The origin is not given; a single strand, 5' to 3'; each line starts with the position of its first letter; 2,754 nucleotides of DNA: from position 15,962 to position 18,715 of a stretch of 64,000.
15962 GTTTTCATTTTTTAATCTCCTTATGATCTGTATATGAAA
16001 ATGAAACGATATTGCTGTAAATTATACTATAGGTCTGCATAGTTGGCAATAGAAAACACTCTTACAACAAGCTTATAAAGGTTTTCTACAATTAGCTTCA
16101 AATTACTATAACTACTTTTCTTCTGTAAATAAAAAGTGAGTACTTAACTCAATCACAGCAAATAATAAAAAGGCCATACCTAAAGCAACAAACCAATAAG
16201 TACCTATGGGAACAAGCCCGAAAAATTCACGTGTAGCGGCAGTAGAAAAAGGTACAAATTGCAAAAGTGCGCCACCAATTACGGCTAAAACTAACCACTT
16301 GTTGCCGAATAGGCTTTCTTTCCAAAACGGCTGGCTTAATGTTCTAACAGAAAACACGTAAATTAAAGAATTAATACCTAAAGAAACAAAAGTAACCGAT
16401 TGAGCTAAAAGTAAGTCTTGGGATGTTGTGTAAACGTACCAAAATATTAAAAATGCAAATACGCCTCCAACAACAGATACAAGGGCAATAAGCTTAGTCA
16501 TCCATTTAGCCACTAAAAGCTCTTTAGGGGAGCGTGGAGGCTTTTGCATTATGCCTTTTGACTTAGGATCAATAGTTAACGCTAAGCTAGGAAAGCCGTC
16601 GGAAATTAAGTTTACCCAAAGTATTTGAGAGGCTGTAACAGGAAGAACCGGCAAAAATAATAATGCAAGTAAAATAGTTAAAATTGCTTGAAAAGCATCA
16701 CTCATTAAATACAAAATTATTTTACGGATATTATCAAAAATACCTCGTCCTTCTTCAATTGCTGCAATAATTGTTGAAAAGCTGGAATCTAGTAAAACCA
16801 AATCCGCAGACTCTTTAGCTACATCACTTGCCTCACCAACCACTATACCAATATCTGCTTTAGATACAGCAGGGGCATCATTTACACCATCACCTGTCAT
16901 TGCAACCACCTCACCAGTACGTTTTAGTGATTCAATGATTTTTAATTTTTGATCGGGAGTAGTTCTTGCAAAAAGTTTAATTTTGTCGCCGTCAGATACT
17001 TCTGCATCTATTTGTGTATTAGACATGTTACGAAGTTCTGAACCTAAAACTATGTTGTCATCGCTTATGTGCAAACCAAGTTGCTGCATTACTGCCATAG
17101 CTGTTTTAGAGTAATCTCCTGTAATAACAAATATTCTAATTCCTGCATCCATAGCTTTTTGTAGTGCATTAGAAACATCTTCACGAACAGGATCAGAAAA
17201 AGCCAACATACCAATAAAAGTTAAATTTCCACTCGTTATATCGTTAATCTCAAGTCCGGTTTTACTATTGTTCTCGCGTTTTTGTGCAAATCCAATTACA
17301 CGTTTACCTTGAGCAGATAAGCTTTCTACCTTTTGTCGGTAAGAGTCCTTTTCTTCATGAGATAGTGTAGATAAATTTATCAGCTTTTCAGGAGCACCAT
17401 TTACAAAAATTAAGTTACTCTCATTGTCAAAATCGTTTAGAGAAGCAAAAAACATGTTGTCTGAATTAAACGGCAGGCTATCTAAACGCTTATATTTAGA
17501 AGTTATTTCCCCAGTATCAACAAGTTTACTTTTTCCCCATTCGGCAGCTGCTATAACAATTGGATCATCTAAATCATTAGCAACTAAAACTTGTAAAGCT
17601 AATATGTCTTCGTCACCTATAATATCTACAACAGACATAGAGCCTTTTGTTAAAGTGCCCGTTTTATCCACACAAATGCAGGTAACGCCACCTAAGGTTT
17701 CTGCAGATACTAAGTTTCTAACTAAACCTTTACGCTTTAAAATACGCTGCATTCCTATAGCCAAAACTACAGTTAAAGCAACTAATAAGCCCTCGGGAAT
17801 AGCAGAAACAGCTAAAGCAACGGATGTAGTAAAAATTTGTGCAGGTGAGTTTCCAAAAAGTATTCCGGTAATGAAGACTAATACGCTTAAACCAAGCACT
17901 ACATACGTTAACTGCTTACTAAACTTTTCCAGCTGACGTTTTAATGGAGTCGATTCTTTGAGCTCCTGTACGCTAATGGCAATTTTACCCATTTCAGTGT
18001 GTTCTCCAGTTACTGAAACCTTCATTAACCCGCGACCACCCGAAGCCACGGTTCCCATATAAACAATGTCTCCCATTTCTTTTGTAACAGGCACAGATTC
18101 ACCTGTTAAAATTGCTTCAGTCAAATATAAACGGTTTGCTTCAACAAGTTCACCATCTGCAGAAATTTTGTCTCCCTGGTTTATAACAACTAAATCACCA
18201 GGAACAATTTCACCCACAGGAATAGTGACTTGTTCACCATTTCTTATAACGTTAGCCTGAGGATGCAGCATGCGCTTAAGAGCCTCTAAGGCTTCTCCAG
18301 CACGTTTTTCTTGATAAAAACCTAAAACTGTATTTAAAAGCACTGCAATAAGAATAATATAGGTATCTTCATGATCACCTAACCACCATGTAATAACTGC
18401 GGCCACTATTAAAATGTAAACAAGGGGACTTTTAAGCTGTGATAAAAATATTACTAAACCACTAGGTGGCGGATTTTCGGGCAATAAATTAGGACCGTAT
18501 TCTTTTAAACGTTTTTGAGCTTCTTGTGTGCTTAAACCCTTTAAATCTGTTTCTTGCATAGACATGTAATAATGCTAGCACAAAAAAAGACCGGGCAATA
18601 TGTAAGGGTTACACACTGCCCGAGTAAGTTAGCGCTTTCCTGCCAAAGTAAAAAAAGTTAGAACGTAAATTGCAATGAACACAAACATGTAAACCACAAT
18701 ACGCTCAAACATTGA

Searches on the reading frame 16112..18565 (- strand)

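Call 72: search_protein_families(library=pfam, max_evalue=0.00001, proteins=[window:16112-18565:-])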
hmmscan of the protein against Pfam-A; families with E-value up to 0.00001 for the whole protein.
window:16112-18565:- (817 aa): 6 families
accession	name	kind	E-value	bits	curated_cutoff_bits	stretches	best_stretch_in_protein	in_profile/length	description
PF00122.25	E1-E2_ATPase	-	5.1e-51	173.2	28.1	1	99-277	2-180/181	E1-E2 ATPase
PF00689.26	Cation_ATPase_C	-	1.5e-38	132.8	27.3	1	641-808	2-172/175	Cation transporting ATPase, C-terminus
PF00702.32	Hydrolase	-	3.8e-21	76.8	26.4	1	295-571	2-191/191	haloacid dehalogenase-like hydrolase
PF00690.31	Cation_ATPase_N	-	2.9e-19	68.9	20.4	1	5-58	15-68/69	Cation transporter/ATPase, N-terminus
PF08282.18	Hydrolase_3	-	1.5e-06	28.6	20.9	0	542-595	194-247/255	haloacid dehalogenase-like hydrolase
PF13246.12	Cation_ATPase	-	3.1e-06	27.5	21.7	1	314-399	18-88/91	Cation transport ATPase (P-type)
